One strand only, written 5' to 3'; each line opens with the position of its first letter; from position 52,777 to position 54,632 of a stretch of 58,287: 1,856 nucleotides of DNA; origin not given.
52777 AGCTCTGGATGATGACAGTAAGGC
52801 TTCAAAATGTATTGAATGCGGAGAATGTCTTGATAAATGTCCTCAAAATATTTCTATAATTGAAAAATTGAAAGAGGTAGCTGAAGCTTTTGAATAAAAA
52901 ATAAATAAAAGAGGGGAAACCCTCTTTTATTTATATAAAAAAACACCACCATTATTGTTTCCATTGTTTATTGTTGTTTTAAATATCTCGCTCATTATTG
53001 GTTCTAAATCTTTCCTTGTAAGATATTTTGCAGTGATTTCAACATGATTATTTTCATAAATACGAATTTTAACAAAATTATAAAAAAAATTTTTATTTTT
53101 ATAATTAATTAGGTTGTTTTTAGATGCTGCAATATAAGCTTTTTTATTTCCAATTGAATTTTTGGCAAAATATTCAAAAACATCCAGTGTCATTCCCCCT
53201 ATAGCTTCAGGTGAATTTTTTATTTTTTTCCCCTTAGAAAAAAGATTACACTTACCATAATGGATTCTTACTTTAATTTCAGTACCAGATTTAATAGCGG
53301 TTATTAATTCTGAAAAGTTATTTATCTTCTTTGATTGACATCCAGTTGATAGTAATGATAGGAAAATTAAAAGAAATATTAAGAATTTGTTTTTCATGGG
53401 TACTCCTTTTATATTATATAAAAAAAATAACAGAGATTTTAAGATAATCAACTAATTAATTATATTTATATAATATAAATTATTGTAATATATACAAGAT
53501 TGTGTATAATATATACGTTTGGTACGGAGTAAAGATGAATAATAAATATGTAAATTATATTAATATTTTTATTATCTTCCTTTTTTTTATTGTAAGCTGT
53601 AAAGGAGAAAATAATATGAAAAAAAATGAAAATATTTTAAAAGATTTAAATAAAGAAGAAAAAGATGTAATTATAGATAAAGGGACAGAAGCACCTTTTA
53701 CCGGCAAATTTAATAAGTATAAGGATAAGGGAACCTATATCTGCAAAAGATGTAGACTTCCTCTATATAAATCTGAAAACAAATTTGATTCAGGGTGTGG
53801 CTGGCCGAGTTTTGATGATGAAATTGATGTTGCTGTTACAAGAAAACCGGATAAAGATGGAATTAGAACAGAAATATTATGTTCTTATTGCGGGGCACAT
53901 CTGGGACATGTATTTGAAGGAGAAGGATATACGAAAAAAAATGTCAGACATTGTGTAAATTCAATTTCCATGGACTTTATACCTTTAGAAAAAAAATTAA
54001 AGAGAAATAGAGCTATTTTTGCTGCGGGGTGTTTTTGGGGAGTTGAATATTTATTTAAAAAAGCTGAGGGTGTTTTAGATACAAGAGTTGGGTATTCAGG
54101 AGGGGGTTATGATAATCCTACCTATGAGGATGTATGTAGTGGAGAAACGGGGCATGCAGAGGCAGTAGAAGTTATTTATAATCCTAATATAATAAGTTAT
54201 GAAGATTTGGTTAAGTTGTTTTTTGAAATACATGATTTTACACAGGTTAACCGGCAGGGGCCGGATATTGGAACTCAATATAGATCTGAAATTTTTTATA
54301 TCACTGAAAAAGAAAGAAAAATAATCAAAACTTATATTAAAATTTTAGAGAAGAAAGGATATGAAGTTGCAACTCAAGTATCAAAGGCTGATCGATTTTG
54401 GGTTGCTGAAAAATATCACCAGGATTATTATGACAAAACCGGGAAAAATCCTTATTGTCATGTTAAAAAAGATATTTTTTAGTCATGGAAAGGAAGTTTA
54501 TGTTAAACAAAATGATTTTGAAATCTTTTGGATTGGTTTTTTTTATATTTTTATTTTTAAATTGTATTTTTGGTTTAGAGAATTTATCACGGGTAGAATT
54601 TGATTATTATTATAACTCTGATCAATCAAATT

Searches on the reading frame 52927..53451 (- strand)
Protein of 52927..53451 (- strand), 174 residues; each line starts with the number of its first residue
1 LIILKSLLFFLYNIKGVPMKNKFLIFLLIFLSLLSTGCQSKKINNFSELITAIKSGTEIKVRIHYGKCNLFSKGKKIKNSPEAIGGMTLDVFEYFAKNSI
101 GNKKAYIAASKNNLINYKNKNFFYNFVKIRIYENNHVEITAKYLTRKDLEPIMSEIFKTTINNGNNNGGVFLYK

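Call 4: search_protein_families(library=pfam, proteins=[window:52927-53451:-], max_evalue=0.1)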
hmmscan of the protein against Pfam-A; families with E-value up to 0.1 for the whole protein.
window:52927-53451:- (174 aa): 1 family
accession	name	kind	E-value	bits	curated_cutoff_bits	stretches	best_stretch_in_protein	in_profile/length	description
PF06903.17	VirK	-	0.00016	22.1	23.7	1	43-144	2-93/98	VirK protein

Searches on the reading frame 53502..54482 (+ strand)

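Call 4: search_protein_families(library=pfam, proteins=[window:53502-54482:+], max_evalue=0.1)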
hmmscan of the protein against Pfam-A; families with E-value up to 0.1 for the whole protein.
window:53502-54482:+ (326 aa): 5 families
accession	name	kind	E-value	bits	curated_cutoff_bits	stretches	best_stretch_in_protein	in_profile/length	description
PF01625.27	PMSR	-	4.4e-61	206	23.7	1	171-320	2-153/153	Peptide methionine sulfoxide reductase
PF01641.26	SelR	-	7.1e-42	142.5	24.9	1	49-161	1-116/116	SelR domain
PF24046.1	At4g08330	-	0.012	16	27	1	122-147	76-101/129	At4g08330 beta-tent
PF08273.17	Zn_Ribbon_Prim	-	0.087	13.6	23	0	69-85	14-32/37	Zinc-binding domain of primase-helicase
PF16339.10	DUF4969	-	0.093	13.6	31.4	0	19-57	8-47/79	Domain of unknown function (DUF4969)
